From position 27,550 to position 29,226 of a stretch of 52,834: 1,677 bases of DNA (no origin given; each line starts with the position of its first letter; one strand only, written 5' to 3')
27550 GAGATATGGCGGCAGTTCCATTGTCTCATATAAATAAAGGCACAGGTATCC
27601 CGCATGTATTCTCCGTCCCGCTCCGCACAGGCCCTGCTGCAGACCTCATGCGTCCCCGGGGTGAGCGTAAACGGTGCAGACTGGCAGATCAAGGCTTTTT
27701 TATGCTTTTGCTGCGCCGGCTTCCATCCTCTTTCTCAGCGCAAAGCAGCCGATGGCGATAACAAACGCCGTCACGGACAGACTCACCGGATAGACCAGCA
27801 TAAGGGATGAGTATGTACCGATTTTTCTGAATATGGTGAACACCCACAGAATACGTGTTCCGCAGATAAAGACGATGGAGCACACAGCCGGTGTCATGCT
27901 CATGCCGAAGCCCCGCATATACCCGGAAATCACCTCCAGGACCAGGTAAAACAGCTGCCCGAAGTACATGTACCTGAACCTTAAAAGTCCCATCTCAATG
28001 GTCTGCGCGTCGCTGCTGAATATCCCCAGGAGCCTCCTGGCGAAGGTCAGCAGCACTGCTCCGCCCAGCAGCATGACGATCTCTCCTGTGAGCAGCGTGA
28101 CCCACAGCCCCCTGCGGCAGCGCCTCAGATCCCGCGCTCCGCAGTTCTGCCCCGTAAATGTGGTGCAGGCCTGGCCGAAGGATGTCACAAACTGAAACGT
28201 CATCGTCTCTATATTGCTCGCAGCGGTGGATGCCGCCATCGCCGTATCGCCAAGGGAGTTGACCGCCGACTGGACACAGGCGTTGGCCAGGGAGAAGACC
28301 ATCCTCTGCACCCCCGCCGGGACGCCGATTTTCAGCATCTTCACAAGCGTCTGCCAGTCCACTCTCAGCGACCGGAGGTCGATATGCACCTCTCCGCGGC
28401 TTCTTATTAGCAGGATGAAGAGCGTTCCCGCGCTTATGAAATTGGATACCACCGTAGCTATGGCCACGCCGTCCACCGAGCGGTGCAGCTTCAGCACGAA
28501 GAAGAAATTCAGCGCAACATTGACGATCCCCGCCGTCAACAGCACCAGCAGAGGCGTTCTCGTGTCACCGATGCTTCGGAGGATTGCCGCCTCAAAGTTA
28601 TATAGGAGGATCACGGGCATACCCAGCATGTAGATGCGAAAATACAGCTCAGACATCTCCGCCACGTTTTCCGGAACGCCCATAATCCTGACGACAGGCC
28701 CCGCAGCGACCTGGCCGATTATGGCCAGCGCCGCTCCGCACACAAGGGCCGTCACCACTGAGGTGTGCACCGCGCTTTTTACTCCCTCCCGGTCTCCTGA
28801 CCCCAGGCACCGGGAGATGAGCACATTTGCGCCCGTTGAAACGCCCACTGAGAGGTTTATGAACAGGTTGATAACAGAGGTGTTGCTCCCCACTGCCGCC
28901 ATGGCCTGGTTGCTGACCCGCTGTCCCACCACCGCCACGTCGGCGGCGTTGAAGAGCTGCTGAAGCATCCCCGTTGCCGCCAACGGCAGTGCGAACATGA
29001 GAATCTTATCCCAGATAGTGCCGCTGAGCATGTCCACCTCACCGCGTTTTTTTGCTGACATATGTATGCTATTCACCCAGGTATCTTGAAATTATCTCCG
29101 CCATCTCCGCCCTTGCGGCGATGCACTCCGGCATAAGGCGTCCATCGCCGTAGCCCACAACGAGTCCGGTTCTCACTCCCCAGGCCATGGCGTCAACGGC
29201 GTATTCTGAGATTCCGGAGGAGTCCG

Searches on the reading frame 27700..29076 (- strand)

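Call 40: search_protein_families(library=pfam, proteins=[window:27700-29076:-], max_evalue=0.001)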
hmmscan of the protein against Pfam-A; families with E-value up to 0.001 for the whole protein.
window:27700-29076:- (458 aa): 1 family
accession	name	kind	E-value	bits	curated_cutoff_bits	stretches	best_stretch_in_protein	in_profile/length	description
PF01554.23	MatE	-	5.2e-50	169.7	24.9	2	31-191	1-160/161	MatE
